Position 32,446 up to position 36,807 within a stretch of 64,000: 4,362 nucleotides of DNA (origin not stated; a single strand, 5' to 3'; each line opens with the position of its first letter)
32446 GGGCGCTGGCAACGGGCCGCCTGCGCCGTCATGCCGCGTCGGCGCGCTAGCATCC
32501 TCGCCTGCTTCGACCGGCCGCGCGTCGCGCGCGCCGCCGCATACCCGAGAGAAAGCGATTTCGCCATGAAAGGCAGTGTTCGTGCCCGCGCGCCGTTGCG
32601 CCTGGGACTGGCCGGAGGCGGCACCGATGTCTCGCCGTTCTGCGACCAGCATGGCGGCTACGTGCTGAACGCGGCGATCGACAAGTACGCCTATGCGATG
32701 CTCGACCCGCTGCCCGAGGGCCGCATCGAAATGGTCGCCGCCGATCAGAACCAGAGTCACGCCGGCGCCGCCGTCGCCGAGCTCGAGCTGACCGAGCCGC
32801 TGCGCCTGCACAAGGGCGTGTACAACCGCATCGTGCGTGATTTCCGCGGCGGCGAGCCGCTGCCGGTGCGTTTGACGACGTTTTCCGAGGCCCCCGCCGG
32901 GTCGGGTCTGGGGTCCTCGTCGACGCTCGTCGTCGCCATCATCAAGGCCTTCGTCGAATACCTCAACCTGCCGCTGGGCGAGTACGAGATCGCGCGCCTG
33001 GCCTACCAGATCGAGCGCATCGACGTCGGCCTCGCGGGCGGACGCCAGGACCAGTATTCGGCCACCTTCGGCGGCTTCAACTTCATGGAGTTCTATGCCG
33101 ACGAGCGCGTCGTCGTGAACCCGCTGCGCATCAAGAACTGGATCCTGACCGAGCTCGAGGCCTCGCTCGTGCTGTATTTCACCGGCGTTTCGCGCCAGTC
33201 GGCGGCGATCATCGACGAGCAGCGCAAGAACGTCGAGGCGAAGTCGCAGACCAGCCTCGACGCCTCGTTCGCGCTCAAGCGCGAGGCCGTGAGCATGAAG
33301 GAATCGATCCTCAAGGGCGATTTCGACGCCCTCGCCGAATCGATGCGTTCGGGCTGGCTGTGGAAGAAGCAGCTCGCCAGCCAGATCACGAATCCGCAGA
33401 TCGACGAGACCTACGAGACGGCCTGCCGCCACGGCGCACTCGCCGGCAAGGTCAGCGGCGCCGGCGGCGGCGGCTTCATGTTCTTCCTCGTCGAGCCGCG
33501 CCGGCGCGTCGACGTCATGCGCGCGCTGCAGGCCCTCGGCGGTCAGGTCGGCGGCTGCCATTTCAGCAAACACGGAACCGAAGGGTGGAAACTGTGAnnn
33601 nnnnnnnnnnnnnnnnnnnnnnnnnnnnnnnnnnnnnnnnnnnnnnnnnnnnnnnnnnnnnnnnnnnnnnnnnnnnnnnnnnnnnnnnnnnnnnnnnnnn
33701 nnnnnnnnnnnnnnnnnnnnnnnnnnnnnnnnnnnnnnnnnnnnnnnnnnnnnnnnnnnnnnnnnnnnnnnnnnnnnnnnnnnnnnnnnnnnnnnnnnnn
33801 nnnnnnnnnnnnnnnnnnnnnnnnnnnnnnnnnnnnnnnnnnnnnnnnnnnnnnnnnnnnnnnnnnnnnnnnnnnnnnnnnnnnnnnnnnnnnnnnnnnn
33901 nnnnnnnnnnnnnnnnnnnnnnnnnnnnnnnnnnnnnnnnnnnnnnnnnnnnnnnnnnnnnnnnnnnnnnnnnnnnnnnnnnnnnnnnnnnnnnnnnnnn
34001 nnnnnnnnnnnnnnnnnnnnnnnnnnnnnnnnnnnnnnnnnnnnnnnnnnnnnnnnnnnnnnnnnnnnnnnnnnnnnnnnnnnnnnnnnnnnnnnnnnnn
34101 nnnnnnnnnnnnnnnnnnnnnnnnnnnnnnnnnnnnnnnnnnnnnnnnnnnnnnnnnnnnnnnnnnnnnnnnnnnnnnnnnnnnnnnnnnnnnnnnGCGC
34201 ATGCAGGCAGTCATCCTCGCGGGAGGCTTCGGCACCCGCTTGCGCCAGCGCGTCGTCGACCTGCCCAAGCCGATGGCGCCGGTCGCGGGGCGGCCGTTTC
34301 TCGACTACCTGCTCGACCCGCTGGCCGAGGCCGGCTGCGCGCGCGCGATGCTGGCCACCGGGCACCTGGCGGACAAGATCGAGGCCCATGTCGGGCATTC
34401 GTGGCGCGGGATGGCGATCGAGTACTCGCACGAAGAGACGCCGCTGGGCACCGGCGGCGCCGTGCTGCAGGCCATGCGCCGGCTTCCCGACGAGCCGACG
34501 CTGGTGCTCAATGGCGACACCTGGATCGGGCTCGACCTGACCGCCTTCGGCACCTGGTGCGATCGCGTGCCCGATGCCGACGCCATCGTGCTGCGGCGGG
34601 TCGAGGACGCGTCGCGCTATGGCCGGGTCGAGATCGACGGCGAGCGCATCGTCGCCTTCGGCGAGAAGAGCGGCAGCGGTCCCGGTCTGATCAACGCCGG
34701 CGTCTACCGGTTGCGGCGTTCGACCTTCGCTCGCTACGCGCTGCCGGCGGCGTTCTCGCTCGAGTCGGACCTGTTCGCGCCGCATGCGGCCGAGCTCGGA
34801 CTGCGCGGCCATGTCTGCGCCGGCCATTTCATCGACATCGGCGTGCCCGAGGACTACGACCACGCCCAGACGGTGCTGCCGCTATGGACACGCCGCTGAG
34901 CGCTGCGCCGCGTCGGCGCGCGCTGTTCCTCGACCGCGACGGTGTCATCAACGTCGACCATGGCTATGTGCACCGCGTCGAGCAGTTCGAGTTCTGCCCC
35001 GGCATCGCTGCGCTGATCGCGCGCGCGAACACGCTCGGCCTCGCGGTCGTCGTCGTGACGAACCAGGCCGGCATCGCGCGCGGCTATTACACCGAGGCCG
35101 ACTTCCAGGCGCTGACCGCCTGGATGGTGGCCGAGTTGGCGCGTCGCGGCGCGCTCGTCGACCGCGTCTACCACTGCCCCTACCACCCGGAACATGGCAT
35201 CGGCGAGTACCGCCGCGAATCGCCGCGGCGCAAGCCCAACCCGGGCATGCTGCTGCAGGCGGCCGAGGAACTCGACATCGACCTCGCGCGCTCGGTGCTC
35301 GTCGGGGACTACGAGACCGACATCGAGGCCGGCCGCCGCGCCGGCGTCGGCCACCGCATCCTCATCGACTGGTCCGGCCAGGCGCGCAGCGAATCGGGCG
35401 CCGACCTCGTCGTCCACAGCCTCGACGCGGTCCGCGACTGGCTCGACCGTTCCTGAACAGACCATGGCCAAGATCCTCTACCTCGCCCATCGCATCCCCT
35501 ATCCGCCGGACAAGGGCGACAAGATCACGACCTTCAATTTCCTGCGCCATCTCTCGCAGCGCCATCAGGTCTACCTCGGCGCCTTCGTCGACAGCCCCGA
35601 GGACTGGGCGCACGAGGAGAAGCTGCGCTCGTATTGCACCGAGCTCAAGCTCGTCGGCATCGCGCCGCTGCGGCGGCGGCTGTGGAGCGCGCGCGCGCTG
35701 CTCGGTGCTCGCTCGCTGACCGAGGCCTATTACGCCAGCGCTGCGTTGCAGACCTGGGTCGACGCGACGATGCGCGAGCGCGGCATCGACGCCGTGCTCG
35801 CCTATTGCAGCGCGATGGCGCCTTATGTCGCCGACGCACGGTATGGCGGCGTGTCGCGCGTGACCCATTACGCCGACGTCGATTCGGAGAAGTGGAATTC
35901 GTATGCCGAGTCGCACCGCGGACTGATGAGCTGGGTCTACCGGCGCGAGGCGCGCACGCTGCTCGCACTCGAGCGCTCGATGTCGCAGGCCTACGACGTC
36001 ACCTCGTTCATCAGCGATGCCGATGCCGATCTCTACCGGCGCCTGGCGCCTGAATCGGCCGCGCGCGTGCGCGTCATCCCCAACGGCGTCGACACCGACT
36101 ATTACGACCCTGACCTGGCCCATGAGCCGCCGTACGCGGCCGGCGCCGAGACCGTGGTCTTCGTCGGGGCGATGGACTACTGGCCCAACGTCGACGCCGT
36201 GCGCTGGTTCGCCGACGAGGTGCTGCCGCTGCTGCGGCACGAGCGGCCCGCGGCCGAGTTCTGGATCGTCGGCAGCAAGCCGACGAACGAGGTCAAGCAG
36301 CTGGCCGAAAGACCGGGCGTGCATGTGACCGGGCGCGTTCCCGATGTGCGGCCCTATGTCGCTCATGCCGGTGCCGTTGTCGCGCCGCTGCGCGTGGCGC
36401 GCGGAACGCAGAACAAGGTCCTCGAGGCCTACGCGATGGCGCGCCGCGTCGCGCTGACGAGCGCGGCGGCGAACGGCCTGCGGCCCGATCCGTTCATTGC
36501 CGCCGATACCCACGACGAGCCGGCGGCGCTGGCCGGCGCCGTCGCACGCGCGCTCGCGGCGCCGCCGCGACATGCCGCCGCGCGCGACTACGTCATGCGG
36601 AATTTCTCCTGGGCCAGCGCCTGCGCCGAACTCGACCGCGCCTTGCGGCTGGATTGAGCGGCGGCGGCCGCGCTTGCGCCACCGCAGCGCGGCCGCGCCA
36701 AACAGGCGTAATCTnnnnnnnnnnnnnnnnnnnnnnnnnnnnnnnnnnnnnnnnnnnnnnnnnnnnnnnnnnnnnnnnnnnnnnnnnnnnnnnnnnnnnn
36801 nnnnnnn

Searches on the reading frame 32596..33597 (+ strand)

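Call 12: search_protein_families(library=pfam, proteins=[window:32596-33597:+], max_evalue=0.001)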
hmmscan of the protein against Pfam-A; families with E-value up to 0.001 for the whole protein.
window:32596-33597:+ (333 aa): 2 families
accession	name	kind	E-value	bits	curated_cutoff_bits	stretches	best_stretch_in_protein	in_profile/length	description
PF00288.32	GHMP_kinases_N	-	3.8e-19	69.1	22.3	1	72-160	3-87/87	GHMP kinases N terminal domain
PF08544.19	GHMP_kinases_C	-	6.4e-13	49.4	21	1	234-313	1-81/85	GHMP kinases C terminal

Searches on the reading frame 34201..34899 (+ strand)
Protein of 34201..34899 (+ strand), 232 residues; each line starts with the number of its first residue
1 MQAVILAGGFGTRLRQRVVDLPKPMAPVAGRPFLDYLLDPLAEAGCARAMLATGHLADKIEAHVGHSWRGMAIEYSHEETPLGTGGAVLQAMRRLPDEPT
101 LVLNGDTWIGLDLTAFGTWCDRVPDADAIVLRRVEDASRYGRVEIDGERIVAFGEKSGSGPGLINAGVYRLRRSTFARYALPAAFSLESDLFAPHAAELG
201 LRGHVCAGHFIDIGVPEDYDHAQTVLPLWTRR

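Call 12: search_protein_families(library=pfam, proteins=[window:34201-34899:+], max_evalue=0.001)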
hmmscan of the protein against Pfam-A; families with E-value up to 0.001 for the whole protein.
window:34201-34899:+ (232 aa): 2 families
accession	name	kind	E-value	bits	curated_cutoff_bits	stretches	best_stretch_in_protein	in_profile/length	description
PF00483.29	NTP_transferase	-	1.2e-22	81.2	21.2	1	3-179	2-188/245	Nucleotidyl transferase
PF12804.13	NTP_transf_3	-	7.5e-13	49.4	27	1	3-132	1-122/160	MobA-like NTP transferase domain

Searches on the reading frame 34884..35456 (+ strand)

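Call 12: search_protein_families(library=pfam, proteins=[window:34884-35456:+], max_evalue=0.001)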
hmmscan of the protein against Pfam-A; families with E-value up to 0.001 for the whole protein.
window:34884-35456:+ (190 aa): 4 families
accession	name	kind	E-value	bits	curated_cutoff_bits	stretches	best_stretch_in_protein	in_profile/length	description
PF13242.12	Hydrolase_like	-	1e-11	45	22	1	115-155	2-43/75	HAD-hyrolase-like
PF00702.32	Hydrolase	-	9.2e-09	36.4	26.4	1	31-154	93-191/191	haloacid dehalogenase-like hydrolase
PF13419.12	HAD_2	-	2.2e-08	34.9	23.8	1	114-155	132-173/178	Haloacid dehalogenase-like hydrolase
PF08645.17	PNK3P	-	0.00046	20.4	22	1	40-143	33-126/161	Polynucleotide kinase 3 phosphatase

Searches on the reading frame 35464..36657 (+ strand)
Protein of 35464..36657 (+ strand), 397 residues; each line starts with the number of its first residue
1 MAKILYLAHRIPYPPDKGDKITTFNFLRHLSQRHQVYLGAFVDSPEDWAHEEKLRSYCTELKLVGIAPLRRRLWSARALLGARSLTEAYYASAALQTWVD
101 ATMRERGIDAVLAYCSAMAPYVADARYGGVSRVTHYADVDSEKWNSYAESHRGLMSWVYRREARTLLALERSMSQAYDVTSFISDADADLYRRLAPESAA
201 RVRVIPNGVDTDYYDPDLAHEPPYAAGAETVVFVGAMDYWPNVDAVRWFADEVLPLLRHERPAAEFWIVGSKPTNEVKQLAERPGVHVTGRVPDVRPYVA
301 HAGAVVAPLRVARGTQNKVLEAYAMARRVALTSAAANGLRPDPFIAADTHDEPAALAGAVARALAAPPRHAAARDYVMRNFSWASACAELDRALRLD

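Call 10: search_protein_families(library=ncbifam, proteins=[window:35464-36657:+], max_evalue=0.00001)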
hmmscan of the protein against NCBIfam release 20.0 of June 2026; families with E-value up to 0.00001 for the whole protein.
window:35464-36657:+ (397 aa): 2 families
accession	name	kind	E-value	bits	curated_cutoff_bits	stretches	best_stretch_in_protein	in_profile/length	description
TIGR03087.1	stp1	hypoth_equivalog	1.3e-145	485.5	316.65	1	4-394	1-394/397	TIGR03087 family PEP-CTERM/XrtA system glycosyltransferase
TIGR04063.1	stp3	hypoth_equivalog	7.7e-06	25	442.05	0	172-388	154-386/397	TIGR04063 family PEP-CTERM/XrtA system glycosyltransferase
